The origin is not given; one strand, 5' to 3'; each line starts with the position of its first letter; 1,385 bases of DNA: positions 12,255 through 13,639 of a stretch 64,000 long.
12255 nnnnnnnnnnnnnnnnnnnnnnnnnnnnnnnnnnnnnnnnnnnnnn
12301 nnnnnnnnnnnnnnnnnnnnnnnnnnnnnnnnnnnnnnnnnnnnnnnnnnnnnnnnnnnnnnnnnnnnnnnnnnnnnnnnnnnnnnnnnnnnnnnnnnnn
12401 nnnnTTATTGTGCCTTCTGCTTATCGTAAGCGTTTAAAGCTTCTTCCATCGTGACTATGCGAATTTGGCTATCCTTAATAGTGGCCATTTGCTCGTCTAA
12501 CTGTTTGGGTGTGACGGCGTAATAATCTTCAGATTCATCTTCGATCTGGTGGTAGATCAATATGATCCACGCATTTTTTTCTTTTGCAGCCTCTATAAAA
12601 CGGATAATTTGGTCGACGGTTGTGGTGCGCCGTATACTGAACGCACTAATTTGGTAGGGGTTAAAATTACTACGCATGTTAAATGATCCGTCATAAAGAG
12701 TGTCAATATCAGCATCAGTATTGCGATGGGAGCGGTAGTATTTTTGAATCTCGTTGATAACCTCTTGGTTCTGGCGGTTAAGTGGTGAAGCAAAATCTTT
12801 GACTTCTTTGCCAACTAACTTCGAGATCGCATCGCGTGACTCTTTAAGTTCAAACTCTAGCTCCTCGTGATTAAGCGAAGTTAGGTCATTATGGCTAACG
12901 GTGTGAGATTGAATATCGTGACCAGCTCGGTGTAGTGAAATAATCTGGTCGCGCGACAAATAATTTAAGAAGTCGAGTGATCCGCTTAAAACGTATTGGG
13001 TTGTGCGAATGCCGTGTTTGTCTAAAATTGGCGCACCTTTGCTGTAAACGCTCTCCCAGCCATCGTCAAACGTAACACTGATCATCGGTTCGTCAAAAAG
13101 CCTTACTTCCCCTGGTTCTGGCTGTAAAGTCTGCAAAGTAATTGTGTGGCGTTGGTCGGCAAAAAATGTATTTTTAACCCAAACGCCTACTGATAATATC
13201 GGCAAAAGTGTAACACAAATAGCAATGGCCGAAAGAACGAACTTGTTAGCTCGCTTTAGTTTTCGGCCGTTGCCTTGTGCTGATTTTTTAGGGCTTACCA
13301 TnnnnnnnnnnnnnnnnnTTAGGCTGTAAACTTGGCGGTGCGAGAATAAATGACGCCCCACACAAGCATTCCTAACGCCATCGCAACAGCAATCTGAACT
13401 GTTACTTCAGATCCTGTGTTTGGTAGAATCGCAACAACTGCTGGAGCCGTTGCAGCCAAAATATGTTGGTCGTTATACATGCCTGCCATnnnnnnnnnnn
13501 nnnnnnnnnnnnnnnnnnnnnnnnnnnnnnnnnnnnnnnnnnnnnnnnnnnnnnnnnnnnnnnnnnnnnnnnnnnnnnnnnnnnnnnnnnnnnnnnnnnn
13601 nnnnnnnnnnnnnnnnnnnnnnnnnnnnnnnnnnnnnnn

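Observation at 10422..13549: A 56-aa protein that is little more than an LPNTG sorting signal heads a processive GT2 plus deacetylase operon, next to a sortase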

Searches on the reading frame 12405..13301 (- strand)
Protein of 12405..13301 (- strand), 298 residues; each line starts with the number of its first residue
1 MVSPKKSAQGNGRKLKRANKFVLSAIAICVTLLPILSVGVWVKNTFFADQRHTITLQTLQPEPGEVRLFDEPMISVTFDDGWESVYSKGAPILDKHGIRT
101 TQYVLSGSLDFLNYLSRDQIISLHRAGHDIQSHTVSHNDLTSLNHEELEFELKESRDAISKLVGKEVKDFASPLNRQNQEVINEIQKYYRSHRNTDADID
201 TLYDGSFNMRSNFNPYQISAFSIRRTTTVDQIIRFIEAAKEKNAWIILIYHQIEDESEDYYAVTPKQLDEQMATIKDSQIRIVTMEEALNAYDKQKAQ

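Call 3: search_protein_families(library=pfam, proteins=[window:12405-13301:-], max_evalue=0.1)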
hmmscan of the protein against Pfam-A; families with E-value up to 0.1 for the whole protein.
window:12405-13301:- (298 aa): 3 families
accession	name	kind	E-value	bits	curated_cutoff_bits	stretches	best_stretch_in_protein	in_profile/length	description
PF01522.26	Polysacc_deac_1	-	4.1e-24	85.3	23.1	1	70-187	5-118/124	Polysaccharide deacetylase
PF03979.19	Sigma70_r1_1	-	0.0032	17.8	22.5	1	229-287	4-58/81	Sigma-70 factor, region 1.1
PF25135.1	DUF7822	-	0.063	13.7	27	0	227-290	78-135/140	Domain of unknown function (DUF7822)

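Call 4: search_protein_families(library=ncbifam, proteins=[window:12405-13301:-], max_evalue=0.1)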
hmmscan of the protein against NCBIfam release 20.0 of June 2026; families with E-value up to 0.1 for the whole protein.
window:12405-13301:- (298 aa): 14 families
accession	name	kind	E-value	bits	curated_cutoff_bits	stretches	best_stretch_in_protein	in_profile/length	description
NF050820.1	PolSacchBiosHfsH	equivalog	6.2e-21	75.2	400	1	65-289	28-245/249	oligosaccharide deacetylase HfsH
TIGR02764.1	spore_ybaN_pdaB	equivalog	1.5e-12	47.7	237.4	1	70-187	4-118/191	polysaccharide deacetylase family sporulation protein PdaB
TIGR02884.1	spore_pdaA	equivalog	2.2e-09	37.3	298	1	73-174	38-136/224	delta-lactam-biosynthetic de-N-acetylase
TIGR02873.1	spore_ylxY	hypoth_equivalog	2.6e-09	36.7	391.5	1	46-185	59-195/268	probable sporulation protein, polysaccharide deacetylase family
TIGR04243.1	nodulat_NodB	equivalog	2.5e-08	33.6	240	1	73-185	3-113/197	chitooligosaccharide deacetylase NodB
TIGR03938.2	deacetyl_PgaB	equivalog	7.3e-08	31.1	321.9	2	244-295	2-58/621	poly-beta-1,6-N-acetyl-D-glucosamine N-deacetylase PgaB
TIGR03933.1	PIA_icaB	equivalog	9.8e-08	31.8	248.35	1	68-180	68-183/245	intercellular adhesin biosynthesis polysaccharide N-deacetylase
NF011176.0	PRK14581.1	equivalog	4.8e-07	28.3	1091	1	237-293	41-99/673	poly-beta-1,6-N-acetyl-D-glucosamine N-deacetylase PgaB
NF045821.1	PgAcgDacpgdA1_Bac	equivalog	1.5e-06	27.3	400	1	73-178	89-191/282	peptidoglycan-N-acetylglucosamine deacetylase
NF011177.0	PRK14582.1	equivalog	2.8e-06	25.9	923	1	236-294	40-100/671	poly-beta-1,6-N-acetyl-D-glucosamine N-deacetylase PgaB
TIGR03006.1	pepcterm_polyde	equivalog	1.7e-05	24.1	276.2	1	92-173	42-119/272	XrtA system polysaccharide deacetylase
NF045820.1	PgAcgDacpgdA_Strep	equivalog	1.8e-05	23.7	800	1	73-181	269-374/463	peptidoglycan-N-acetylglucosamine deacetylase PgdA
NF011923.2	PRK15394.1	equivalog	0.025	13.8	382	1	123-251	96-222/294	4-deoxy-4-formamido-L-arabinose-phosphoundecaprenol deformylase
NF010123.0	PRK13600.1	equivalog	0.032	14.6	104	0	103-168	13-76/84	putative ribosomal protein L7Ae-like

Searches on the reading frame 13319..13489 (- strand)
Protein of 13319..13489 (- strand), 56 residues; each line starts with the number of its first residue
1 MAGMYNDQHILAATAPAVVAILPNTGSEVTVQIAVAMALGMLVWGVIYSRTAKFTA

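Call 3: search_protein_families(library=pfam, proteins=[window:13319-13489:-], max_evalue=0.1)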
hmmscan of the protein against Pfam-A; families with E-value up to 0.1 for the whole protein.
window:13319-13489:- (56 aa): 0 families

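Call 4: search_protein_families(library=ncbifam, proteins=[window:13319-13489:-], max_evalue=0.1)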
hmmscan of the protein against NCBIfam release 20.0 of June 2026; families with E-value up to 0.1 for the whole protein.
window:13319-13489:- (56 aa): 1 family
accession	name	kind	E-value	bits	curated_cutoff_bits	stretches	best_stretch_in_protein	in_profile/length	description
TIGR01167.1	LPXTG_anchor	domain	0.0021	18.6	15.9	1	22-50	2-30/34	LPXTG cell wall anchor domain-containing protein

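Call 5: find_homologous_proteins(query=window:13322-13489:-, max_evalue=1)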
Query seq(56 aa) (56 aa): 1 proteins with E <= 1 among 1 candidates.
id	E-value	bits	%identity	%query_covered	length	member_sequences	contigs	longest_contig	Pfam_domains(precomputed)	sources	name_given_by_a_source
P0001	1.3e-25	104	100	95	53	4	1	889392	-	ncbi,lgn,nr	ncbi:MAG TPA: LPXTG cell wall anchor domain-containing protein [Candidatus Saccharimonadales bacteri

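Call 21: search_protein_representatives(protein=window:13322-13480:-)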
Query: 53 residues. Proteins with E-value up to 0.001 (for the whole library): 14; up to 1e-10: 2; up to 1e-30: 1. The best 14 are listed.
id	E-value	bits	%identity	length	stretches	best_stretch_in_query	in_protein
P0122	1.2e-37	139.7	-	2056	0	-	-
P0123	4.9e-14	66.8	60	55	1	1-50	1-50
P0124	9.3e-08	47.4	59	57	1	1-49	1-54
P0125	6.3e-06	41.8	50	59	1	6-49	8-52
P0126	1.6e-05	40.5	35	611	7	16-46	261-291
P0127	8.7e-05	38.3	51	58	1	8-52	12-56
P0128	1.0e-04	38.1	56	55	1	7-50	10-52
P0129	1.0e-04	38.0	47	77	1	7-49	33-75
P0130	1.4e-04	37.7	43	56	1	7-48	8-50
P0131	4.6e-04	36.0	46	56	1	2-49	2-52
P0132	5.8e-04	35.7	51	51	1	9-47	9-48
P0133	6.7e-04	35.5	52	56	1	7-52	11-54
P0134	7.5e-04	35.4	47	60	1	5-51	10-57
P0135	8.4e-04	35.2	44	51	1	4-48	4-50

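Call 25: find_encoding_contigs(protein=P0127, flank=5000, max_places=2)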
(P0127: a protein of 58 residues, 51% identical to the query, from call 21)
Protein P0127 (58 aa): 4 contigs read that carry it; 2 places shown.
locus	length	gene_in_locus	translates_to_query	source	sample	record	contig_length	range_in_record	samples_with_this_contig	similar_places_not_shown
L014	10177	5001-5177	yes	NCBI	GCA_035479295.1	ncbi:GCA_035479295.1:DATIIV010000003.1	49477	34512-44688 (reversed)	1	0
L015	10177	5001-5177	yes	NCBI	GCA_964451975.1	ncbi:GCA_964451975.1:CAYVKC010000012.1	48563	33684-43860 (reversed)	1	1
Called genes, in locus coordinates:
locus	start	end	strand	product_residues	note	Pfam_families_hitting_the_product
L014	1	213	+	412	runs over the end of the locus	-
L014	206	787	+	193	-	PF18306:LDcluster4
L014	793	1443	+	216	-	PF14343:PrcB_C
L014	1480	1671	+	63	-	-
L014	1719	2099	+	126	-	-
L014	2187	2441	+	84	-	PF02467:Whib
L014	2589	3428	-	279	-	PF01341:Glyco_hydro_6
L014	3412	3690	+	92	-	-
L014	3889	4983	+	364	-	PF13641:Glyco_tranf_2_3, PF00535:Glycos_transf_2, PF13632:Glyco_trans_2_3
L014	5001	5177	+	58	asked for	-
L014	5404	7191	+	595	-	-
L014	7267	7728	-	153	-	PF00383:dCMP_cyt_deam_1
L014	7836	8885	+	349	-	PF00188:CAP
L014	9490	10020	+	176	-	PF03703:bPH_2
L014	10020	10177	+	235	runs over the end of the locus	-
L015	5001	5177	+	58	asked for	-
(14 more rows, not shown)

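Call 49: find_homologous_proteins(query=A4, max_evalue=0.001)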
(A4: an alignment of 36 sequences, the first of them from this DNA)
Query A4 (36 sequences) (53 aa, profile of the alignment): 222 proteins with E <= 0.001 among 8000 candidates; the best 120 are listed.
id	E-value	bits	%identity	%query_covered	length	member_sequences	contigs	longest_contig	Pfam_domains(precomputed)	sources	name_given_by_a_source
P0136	1.5e-18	84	50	57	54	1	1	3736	-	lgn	-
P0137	2.8e-18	83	56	60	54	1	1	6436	-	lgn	-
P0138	3.1e-18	83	53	60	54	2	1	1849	-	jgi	jgi:hypothetical protein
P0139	3.1e-18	83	45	55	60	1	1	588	-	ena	-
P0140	6.2e-18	82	47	60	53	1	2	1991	-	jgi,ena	-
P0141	7.4e-18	82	41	60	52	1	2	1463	-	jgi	jgi:LPXTG-motif cell wall-anchored protein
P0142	1.3e-17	81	45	55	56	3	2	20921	-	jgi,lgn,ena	-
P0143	1.6e-17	81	55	58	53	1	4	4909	-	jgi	jgi:LPXTG-motif cell wall-anchored protein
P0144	2.4e-17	80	57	57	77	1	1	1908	-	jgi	jgi:hypothetical protein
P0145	3.4e-17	80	55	55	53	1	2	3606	-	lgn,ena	-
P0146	6.4e-17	79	48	58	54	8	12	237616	-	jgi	jgi:LPXTG-motif cell wall-anchored protein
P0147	7.5e-17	79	80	94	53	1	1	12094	-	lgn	-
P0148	9.5e-17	78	41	55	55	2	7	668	-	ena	-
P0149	1.1e-16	78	41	55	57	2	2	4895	-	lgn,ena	-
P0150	1.4e-16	78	44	94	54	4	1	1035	-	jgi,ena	-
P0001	2.4e-16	77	100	100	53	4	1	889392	-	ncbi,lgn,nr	ncbi:MAG TPA: LPXTG cell wall anchor domain-containing protein [Candidatus Saccharimonadales bacteri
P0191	4.7e-15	73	43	83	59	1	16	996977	-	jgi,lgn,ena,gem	-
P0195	5.5e-15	73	47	79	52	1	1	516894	-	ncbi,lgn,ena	-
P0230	2.7e-14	70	48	62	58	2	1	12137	-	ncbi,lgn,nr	ncbi:LPXTG cell wall anchor domain-containing protein [Polaromonas sp.]|nr:LPXTG cell wall anchor do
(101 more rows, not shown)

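Call 59: predict_structure(alignment_id=A5)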
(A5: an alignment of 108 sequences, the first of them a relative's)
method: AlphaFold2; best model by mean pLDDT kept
length: 53 residues; sequences in the alignment: 108
mean_pLDDT: 73.6   pTM: 0.41
mean pLDDT of the five models: 73.6, 72.2, 70.7, 70.1, 68.8
residues with pLDDT >= 90: 19; 70-90: 8; 50-70: 21; < 50: 5
segments of 3 or more residues with pLDDT < 50: none
pLDDT, mean of each block of 10 residues (from residue 1): 55 51 78 97 91 61
secondary structure, 60 per line:
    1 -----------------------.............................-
elements in order: H24-52

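Call 64: find_encoding_contigs(protein=P0191, flank=5000, max_places=1)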
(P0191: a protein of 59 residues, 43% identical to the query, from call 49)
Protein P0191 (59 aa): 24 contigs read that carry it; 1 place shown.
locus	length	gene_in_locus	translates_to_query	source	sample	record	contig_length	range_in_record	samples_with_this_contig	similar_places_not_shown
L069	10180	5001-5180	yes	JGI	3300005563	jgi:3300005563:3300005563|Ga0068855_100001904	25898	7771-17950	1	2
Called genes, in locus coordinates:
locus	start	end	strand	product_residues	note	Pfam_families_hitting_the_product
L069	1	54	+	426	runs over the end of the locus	PF00232:Glyco_hydro_1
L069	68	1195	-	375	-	PF00404:Dockerin_1 (weak), PF00704:Glyco_hydro_18, PF23916:TIM-barrel_EndoS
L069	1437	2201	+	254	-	PF14397:ATPgrasp_ST (weak), PF08443:RimK, PF02955:GSH-S_ATP (weak)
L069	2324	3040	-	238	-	-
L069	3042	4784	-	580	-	PF01522:Polysacc_deac_1, PF00041:fn3 (weak), PF16656:Pur_ac_phosph_N, PF00404:Dockerin_1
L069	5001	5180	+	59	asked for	-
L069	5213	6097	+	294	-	PF01522:Polysacc_deac_1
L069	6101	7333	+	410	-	PF00535:Glycos_transf_2, PF13641:Glyco_tranf_2_3, PF13632:Glyco_trans_2_3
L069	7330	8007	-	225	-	PF04203:Sortase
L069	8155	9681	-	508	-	PF01381:HTH_3, PF08279:HTH_11 (faint), PF13443:HTH_26 (weak), PF13560:HTH_31, PF13744:HTH_37 (weak), PF00275:EPSP_synthase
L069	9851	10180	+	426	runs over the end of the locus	PF00464:SHMT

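Call 65: find_encoding_contigs(protein=P0195, flank=5000, max_places=1)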
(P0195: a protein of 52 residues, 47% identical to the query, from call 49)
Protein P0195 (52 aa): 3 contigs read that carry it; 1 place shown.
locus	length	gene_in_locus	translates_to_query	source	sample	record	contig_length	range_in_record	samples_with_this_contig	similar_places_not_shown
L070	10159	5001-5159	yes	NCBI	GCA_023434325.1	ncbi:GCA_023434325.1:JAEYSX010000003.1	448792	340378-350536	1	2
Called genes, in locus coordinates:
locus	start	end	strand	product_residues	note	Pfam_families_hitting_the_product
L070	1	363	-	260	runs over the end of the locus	PF00106:adh_short, PF13561:adh_short_C2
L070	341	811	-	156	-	PF10604:Polyketide_cyc2 (weak), PF08327:AHSA1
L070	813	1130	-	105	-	PF12840:HTH_20, PF01022:HTH_5, PF12802:MarR_2 (weak)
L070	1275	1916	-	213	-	PF03575:Peptidase_S51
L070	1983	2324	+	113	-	PF12840:HTH_20, PF01022:HTH_5, PF12802:MarR_2 (weak), PF13412:HTH_24 (weak), PF01047:MarR (weak)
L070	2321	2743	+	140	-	PF10604:Polyketide_cyc2 (weak), PF08327:AHSA1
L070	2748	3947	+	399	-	PF01565:FAD_binding_4, PF08031:BBE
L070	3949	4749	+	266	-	PF12146:Hydrolase_4 (weak), PF12697:Abhydrolase_6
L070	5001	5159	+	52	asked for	-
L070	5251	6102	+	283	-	PF01522:Polysacc_deac_1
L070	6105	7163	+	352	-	PF00535:Glycos_transf_2, PF13641:Glyco_tranf_2_3, PF13632:Glyco_trans_2_3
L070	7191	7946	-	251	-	PF04203:Sortase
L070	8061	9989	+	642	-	PF14508:GH97_N, PF10566:Glyco_hydro_97, PF14509:GH97_C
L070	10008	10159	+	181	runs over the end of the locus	PF06271:RDD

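Call 66: find_encoding_contigs(protein=P0146, flank=5000, max_places=1)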
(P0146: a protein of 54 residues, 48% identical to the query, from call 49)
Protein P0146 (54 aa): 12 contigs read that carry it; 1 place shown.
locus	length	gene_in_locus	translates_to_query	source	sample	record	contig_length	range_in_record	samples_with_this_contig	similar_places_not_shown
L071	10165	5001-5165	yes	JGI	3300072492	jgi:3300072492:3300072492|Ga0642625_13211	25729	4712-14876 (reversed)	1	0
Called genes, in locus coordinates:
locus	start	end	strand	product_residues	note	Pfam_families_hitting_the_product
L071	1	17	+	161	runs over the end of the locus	PF00293:NUDIX, PF14815:NUDIX_4 (weak)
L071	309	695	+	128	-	PF01374:Glyco_hydro_46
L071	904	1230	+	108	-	PF01374:Glyco_hydro_46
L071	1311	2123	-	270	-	-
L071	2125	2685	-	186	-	PF00041:fn3 (weak), PF16656:Pur_ac_phosph_N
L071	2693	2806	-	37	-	-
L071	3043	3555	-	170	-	PF01522:Polysacc_deac_1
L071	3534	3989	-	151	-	-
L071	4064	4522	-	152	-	-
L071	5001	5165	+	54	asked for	-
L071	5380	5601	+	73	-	PF01522:Polysacc_deac_1 (weak)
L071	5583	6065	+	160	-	-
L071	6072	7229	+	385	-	PF13641:Glyco_tranf_2_3, PF00535:Glycos_transf_2, PF13632:Glyco_trans_2_3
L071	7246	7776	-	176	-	PF08645:PNK3P (weak), PF00702:Hydrolase, PF13419:HAD_2 (weak), PF13242:Hydrolase_like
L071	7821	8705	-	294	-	PF04203:Sortase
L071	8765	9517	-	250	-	-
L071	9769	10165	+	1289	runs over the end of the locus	PF00535:Glycos_transf_2 (faint), PF13632:Glyco_trans_2_3, PF13641:Glyco_tranf_2_3, PF02839:CBM_5_12 (weak)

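Call 71: search_protein_families(library=pfam, proteins=[L014:5404-7191:+, L071:9769-10165:+], max_evalue=0.01)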
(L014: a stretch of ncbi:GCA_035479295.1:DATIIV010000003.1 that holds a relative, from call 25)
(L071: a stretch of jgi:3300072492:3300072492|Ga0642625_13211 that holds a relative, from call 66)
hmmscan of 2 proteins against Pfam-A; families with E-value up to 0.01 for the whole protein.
L014:5404-7191:+ (595 aa): 2 families
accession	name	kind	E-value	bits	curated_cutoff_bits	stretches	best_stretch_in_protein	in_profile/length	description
PF01522.26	Polysacc_deac_1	-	2.1e-26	92.8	23.1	1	374-491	6-118/124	Polysaccharide deacetylase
PF05887.16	Trypan_PARP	-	0.0045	17.4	100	1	183-219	60-100/134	Procyclic acidic repetitive protein (PARP)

L071:9769-10165:+ (132 aa): 0 families

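Call 79: list_cluster_members(proteins=[P0001, P0002])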
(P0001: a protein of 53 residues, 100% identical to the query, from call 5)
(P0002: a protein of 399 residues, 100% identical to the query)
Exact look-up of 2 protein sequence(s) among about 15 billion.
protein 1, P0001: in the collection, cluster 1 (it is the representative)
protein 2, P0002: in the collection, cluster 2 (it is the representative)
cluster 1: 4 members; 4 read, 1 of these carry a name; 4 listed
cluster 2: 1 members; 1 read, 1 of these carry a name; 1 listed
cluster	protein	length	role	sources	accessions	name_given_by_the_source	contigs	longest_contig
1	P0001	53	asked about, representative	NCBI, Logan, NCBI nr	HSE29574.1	MAG TPA: LPXTG cell wall anchor domain-containing protein [Candidatus Saccharimonadales ... | LPXTG cell wall anchor domain-containing protein [Candidatus Saccharimonadales bacterium]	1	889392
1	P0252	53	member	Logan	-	-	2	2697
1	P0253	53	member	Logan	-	-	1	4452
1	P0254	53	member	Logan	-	-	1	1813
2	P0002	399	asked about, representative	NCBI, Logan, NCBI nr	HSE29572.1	MAG TPA: glycosyltransferase family 2 protein [Candidatus Saccharimonadales bacterium] | glycosyltransferase family 2 protein [Candidatus Saccharimonadales bacterium]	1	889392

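Call 80: find_encoding_contigs(protein=P0230, flank=6000, max_places=1)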
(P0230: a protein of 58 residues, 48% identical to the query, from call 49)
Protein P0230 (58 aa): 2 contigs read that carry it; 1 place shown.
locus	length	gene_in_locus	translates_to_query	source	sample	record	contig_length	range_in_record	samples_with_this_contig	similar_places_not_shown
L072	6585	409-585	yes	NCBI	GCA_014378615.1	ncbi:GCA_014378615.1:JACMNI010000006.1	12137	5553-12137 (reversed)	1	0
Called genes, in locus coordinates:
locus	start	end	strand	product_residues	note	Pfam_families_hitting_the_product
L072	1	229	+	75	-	PF00873:ACR_tran (weak)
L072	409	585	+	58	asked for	-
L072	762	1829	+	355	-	PF00535:Glycos_transf_2, PF13641:Glyco_tranf_2_3, PF13632:Glyco_trans_2_3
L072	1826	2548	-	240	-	PF04203:Sortase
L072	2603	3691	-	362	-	-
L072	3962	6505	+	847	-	PF00535:Glycos_transf_2, PF04138:GtrA_DPMS_TM, PF00535:Glycos_transf_2, PF13641:Glyco_tranf_2_3, PF13632:Glyco_trans_2_3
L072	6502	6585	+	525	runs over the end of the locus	PF02366:PMT (weak)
